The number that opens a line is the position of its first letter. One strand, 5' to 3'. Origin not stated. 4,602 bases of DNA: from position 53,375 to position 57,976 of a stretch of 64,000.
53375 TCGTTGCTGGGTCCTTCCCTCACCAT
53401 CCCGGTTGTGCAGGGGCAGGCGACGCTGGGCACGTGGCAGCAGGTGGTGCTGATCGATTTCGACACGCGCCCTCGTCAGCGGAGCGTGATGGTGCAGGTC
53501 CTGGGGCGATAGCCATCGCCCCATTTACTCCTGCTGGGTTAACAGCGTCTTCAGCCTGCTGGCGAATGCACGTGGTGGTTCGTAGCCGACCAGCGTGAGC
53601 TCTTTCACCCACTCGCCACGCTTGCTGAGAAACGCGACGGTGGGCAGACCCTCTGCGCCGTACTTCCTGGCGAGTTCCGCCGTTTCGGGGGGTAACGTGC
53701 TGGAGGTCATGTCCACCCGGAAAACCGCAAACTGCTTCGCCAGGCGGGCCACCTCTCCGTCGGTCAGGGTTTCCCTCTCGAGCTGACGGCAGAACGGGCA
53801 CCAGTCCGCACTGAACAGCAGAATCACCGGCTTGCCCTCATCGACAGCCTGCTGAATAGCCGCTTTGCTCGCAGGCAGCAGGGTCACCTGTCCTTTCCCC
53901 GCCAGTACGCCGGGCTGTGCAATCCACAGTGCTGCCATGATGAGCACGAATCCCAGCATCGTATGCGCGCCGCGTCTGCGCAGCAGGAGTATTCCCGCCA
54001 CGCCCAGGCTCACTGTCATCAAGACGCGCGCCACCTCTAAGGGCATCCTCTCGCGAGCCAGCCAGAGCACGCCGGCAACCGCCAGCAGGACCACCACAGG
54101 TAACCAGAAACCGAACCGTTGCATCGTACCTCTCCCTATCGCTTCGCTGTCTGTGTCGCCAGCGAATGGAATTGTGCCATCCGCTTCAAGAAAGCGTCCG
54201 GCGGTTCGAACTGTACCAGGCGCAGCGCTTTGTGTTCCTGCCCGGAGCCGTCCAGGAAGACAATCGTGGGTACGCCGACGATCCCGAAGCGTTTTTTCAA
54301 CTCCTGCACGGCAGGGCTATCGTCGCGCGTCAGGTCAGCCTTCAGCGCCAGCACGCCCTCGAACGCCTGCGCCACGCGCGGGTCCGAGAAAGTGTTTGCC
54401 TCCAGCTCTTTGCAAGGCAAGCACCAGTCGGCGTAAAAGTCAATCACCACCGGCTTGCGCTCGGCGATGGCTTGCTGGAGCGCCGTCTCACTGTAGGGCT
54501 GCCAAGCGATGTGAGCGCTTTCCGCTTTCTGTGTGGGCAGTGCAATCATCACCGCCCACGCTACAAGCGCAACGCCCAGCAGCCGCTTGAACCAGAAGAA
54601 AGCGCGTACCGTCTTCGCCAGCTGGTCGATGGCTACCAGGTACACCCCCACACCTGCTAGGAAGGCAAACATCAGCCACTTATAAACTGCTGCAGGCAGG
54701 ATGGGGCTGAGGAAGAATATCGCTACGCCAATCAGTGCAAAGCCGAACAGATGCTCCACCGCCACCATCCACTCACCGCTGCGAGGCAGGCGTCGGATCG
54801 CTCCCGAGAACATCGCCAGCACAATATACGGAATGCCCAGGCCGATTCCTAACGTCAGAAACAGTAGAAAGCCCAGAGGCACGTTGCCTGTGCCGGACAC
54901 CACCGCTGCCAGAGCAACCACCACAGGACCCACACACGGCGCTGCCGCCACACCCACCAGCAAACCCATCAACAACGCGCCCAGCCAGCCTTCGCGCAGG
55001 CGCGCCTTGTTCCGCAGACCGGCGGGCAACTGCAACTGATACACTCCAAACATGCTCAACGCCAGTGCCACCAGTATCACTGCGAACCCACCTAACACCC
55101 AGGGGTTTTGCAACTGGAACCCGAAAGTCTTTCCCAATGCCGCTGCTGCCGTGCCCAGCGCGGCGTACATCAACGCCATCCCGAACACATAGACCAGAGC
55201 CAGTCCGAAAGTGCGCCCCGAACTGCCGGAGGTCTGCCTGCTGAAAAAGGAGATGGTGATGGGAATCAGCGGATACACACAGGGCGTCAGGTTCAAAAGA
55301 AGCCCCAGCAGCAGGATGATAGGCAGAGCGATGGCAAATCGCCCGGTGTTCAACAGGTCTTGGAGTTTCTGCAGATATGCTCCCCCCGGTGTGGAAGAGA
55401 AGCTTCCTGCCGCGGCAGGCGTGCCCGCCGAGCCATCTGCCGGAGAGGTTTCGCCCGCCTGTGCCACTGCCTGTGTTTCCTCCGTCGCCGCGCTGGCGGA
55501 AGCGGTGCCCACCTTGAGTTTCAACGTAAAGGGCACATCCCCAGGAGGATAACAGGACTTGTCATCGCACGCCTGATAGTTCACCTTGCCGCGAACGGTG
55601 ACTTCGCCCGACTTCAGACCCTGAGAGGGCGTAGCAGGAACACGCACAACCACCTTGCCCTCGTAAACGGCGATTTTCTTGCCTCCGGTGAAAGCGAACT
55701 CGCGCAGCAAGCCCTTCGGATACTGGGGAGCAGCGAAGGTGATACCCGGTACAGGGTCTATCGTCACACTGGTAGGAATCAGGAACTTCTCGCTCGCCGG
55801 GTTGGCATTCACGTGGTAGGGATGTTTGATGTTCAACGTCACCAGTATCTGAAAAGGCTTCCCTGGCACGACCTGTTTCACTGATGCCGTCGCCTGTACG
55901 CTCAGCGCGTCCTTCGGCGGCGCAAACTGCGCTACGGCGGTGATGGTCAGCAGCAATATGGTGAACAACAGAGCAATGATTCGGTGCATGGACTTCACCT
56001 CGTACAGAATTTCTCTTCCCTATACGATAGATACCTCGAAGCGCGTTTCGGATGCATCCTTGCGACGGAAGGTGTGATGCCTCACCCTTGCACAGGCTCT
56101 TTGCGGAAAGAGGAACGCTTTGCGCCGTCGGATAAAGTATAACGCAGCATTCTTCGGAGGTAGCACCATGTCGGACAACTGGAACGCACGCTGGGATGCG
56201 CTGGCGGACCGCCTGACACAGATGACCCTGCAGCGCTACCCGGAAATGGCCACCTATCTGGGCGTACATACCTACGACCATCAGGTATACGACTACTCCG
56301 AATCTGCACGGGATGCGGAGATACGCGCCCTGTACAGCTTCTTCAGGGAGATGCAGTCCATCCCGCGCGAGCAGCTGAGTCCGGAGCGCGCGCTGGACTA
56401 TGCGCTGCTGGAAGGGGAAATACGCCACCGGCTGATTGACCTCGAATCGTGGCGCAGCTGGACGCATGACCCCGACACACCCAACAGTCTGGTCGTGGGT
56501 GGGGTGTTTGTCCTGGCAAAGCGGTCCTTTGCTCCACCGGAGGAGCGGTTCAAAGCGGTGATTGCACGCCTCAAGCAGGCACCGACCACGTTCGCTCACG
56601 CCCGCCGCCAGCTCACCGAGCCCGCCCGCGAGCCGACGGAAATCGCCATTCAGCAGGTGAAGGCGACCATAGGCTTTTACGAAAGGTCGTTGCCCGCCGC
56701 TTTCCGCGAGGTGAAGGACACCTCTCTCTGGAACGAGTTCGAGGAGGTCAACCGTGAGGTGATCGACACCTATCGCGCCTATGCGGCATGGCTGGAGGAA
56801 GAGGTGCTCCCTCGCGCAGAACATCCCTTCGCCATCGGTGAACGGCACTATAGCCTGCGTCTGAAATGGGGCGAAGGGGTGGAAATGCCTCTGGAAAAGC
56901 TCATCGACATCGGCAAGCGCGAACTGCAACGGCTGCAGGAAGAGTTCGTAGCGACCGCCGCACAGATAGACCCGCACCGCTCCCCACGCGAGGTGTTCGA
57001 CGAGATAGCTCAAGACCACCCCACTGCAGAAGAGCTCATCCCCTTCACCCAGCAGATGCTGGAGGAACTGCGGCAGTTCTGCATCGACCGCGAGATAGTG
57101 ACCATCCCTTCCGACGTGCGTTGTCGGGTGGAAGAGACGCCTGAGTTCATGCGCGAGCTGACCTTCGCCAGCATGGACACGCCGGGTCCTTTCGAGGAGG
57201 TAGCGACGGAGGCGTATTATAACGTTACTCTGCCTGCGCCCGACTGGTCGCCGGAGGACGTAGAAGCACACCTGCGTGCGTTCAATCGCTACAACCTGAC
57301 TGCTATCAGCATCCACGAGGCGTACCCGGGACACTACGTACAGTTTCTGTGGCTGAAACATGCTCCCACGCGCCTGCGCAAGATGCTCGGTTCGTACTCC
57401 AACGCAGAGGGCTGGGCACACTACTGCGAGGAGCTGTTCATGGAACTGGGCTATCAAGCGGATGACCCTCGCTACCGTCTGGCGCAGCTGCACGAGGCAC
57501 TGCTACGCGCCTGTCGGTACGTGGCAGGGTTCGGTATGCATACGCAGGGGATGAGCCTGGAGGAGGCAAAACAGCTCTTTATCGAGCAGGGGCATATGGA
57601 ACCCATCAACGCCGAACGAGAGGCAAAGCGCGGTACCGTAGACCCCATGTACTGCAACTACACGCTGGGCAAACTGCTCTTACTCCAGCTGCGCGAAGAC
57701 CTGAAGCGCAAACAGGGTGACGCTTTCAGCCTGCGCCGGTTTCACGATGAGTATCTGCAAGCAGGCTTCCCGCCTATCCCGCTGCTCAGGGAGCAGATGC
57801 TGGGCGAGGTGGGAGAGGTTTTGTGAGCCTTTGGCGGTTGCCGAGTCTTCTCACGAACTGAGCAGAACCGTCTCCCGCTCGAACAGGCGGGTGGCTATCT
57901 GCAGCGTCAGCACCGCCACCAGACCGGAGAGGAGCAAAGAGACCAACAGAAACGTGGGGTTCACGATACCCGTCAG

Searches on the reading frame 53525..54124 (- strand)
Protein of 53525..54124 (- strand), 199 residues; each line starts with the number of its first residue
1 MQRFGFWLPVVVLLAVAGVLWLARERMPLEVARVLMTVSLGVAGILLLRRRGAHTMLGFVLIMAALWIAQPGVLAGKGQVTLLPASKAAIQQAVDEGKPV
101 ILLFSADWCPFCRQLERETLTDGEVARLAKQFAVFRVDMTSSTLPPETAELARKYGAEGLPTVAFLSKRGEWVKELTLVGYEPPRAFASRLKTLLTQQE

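Call 18: search_protein_families(library=pfam, proteins=[window:53525-54124:-], max_evalue=0.01)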
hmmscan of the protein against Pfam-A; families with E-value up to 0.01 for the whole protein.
window:53525-54124:- (199 aa): 6 families
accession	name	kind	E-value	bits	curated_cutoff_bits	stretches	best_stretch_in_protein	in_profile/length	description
PF13098.12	Thioredoxin_2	-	8.4e-16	58.6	27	1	95-190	3-103/104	Thioredoxin-like domain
PF13899.12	Thioredoxin_7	-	1.1e-13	51.6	27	1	85-166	5-81/83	Thioredoxin-like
PF00085.26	Thioredoxin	-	8.5e-08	32.6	23.5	1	86-173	6-85/103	Thioredoxin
PF03190.21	Thioredox_DsbH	-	6.3e-05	23.4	27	1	80-139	20-80/163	Protein of unknown function, DUF255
PF13905.12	Thioredoxin_8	-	0.0028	18.4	27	0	97-118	1-22/94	Thioredoxin-like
PF00462.30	Glutaredoxin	-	0.0092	16.6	22.9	0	101-163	1-53/60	Glutaredoxin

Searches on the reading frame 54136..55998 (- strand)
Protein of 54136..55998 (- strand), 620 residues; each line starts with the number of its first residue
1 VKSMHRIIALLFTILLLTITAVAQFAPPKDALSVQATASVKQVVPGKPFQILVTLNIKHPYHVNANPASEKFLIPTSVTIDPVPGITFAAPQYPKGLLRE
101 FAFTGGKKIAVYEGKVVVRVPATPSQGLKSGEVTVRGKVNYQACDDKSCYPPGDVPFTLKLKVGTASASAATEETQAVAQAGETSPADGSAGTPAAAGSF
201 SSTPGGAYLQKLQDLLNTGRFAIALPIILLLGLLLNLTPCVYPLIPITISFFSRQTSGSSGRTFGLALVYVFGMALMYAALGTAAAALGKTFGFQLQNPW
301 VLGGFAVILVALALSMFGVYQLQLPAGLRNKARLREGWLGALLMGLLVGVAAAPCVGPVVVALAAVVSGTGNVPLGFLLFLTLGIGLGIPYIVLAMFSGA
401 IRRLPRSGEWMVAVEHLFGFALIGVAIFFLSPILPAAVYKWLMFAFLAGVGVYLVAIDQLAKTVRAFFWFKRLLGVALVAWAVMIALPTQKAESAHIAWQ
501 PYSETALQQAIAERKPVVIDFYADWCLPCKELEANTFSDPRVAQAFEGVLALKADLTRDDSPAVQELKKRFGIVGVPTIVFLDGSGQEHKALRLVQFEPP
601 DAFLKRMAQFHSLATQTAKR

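Call 18: search_protein_families(library=pfam, proteins=[window:54136-55998:-], max_evalue=0.01)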
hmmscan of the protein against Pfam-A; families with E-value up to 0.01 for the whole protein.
window:54136-55998:- (620 aa): 7 families
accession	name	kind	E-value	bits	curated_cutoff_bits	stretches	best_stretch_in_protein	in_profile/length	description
PF02683.22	DsbD_TM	-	1.1e-50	172.4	27.1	1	223-434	3-219/219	Cytochrome C biogenesis protein transmembrane domain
PF13899.12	Thioredoxin_7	-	8.9e-14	51.8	27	1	498-583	1-82/83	Thioredoxin-like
PF00085.26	Thioredoxin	-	8e-11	42.3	23.5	1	504-586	7-83/103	Thioredoxin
PF13098.12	Thioredoxin_2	-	1.2e-10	42.1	27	1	512-605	3-102/104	Thioredoxin-like domain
PF11412.14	DsbD_N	-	4.4e-09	36.8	25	1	40-153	12-111/119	Thiol:disulfide interchange protein DsbD, N-terminal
PF03190.21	Thioredox_DsbH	-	1.1e-07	32.4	27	1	493-567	16-89/163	Protein of unknown function, DUF255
PF13386.12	DsbD_2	-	3.4e-07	30.8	24.9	1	228-411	2-186/199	Cytochrome C biogenesis protein transmembrane region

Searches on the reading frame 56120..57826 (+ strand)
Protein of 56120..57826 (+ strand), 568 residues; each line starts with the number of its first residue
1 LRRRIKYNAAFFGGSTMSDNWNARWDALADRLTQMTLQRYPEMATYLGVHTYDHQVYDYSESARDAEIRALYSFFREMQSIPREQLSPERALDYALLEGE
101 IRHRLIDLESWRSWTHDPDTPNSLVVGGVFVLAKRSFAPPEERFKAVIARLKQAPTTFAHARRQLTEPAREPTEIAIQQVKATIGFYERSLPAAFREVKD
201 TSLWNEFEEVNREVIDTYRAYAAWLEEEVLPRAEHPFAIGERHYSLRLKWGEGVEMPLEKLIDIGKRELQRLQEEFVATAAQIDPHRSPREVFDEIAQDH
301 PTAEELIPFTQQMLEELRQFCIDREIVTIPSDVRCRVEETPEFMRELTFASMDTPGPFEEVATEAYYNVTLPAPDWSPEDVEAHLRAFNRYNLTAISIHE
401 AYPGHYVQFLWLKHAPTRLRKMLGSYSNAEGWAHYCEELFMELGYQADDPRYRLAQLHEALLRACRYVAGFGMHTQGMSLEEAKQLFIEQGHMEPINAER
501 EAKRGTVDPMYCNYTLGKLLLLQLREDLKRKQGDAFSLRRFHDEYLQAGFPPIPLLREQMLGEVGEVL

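Call 58: search_protein_families(library=pfam, proteins=[window:56120-57826:+], max_evalue=0.01)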
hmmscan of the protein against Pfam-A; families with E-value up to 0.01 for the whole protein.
window:56120-57826:+ (568 aa): 1 family
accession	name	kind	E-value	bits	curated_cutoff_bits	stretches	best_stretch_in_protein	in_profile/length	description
PF05960.17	DUF885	-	6.6e-105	353.2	32.4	1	41-560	1-532/532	Bacterial protein of unknown function (DUF885)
